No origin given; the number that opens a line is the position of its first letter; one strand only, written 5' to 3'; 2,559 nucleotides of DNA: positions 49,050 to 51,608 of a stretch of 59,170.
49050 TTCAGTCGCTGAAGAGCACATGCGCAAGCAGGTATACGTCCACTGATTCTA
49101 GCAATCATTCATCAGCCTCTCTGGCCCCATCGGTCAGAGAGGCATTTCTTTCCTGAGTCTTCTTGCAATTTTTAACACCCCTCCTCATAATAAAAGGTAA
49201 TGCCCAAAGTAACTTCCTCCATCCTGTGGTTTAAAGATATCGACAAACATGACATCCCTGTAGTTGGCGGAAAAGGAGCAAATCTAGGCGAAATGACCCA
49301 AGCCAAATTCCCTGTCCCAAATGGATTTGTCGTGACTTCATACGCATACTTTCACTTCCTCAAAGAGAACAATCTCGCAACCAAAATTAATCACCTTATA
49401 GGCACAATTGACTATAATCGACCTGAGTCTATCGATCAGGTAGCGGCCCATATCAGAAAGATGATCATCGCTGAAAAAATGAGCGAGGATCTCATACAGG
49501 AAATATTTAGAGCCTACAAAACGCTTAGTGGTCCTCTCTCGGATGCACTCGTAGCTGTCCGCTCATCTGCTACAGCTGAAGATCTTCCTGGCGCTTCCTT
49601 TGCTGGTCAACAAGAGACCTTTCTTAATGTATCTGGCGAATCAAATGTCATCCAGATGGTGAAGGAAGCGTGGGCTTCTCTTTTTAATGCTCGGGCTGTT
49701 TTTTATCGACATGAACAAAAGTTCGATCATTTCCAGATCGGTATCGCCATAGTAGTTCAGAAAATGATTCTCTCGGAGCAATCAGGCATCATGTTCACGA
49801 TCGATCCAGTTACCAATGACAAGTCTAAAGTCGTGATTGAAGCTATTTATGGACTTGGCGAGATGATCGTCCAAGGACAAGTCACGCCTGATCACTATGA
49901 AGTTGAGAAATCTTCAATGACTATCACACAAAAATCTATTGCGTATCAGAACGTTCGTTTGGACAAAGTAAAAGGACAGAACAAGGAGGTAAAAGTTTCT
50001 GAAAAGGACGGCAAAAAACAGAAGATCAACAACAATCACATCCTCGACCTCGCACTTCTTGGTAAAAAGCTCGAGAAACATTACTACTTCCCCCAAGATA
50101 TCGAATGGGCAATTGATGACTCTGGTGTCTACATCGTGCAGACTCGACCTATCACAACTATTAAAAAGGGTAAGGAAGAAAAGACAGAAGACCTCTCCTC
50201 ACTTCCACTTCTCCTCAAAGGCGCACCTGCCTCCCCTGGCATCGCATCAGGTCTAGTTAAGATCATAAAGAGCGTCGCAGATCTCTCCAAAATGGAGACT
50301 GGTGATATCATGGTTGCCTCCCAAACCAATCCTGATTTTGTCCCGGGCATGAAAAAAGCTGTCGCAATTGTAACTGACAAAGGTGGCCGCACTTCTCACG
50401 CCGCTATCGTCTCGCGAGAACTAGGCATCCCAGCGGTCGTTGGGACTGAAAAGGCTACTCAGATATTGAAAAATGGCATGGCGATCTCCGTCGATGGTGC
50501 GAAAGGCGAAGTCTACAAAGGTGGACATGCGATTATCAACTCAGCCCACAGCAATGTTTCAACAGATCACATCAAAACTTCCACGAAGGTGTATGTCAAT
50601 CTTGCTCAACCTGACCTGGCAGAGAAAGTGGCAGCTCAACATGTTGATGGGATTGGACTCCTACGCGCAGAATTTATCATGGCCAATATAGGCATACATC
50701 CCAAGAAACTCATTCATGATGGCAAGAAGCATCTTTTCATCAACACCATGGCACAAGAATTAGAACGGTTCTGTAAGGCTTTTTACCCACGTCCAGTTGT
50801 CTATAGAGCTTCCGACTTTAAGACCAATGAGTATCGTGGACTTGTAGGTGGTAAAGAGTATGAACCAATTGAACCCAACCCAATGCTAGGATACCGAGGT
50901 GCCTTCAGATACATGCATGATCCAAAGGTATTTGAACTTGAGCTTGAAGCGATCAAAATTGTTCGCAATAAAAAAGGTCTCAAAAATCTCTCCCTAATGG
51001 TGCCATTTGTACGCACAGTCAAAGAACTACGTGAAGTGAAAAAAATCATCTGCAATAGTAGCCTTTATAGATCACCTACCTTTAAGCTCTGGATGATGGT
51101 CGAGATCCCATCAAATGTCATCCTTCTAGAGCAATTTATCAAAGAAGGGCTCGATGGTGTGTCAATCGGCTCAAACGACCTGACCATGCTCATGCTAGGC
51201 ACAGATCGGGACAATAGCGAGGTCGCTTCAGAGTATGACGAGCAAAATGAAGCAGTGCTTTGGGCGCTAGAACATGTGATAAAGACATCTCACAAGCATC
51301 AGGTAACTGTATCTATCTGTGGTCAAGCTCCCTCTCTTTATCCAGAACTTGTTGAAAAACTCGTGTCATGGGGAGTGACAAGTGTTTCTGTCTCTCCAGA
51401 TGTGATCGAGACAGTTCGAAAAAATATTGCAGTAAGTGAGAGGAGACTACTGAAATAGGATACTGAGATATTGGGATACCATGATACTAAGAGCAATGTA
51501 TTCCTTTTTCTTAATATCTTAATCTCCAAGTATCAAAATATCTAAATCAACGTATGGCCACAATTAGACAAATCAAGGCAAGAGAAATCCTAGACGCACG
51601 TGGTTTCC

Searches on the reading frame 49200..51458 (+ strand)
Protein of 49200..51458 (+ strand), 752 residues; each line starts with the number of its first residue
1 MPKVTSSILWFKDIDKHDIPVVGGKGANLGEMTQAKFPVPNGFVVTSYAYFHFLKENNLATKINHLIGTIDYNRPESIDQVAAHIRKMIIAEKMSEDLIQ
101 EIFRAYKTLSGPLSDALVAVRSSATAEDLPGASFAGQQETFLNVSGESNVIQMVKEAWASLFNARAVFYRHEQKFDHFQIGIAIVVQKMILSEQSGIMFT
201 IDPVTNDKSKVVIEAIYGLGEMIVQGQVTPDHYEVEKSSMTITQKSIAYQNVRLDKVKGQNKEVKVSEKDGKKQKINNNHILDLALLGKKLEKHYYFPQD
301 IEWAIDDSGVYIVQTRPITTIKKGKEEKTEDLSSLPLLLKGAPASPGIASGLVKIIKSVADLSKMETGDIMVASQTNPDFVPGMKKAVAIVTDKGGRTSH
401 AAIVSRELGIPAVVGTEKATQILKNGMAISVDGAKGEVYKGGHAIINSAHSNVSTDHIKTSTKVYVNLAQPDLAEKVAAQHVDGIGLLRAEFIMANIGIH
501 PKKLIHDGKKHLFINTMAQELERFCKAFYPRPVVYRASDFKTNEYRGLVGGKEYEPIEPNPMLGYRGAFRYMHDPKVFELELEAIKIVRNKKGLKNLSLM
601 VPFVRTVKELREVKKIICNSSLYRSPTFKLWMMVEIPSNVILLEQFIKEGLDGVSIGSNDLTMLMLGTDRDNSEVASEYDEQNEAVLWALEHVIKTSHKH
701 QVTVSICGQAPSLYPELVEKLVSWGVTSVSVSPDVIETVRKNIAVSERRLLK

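Call 29: search_protein_families(library=ncbifam, proteins=[window:49200-51458:+], max_evalue=0.00001)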
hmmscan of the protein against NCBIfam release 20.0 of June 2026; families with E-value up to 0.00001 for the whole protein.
window:49200-51458:+ (752 aa): 26 families (the best 25 are shown)
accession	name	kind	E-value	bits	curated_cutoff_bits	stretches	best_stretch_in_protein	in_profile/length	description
NF005057.0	PRK06464.1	equivalog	4.8e-285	947.7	598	1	5-750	4-792/798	phosphoenolpyruvate synthase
TIGR01418.1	PEP_synth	equivalog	3.5e-274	911.9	739.75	1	8-747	2-783/784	pyruvate, water dikinase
NF004878.0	PRK06241.1-3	subfamily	7.6e-128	428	945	2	7-321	4-314/891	phosphoenolpyruvate synthase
NF004877.0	PRK06241.1-2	subfamily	8.3e-112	375.1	866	2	6-321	3-315/869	phosphoenolpyruvate synthase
NF041857.1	RIF_Ptrans_rph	equivalog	6.8e-108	362.2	999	2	8-322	3-314/864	rifamycin-inactivating phosphotransferase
NF004879.0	PRK06241.1-4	equivalog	5.2e-101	339.1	976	2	6-326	3-320/868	phosphoenolpyruvate synthase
NF004881.0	PRK06241.2-2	equivalog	3.8e-95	319.9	883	2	12-323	9-315/898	phosphoenolpyruvate synthase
NF052631.1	prodigiosin_PigC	equivalog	8.6e-91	305.1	1300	2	19-326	13-305/883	prodigiosin ligase PigC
NF052632.1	undecylprod_RedH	equivalog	2.4e-89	300.4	1350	2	14-326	9-301/880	undecylprodigiosin ligase RedH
NF004880.0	PRK06241.2-1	equivalog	2.9e-85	286.8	972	3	8-240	4-228/837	phosphoenolpyruvate synthase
NF000283.1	RPH_KJ151292.1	equivalog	2e-82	277.8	1700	2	11-325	9-320/865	rifamycin-inactivating phosphotransferase Rph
NF004883.0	PRK06241.2-4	equivalog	5.7e-76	256.4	1063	2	22-328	32-337/928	phosphoenolpyruvate synthase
TIGR01828.1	pyru_phos_dikin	equivalog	7.2e-52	176.4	843.45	4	337-494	386-561/865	pyruvate, phosphate dikinase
TIGR01417.1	PTS_I_fam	equivalog_domain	1.9e-45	155.4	341.7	1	359-744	145-537/565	phosphoenolpyruvate--protein phosphotransferase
NF004882.0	PRK06241.2-3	equivalog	6.9e-43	146.8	850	2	17-325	7-283/827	phosphoenolpyruvate synthase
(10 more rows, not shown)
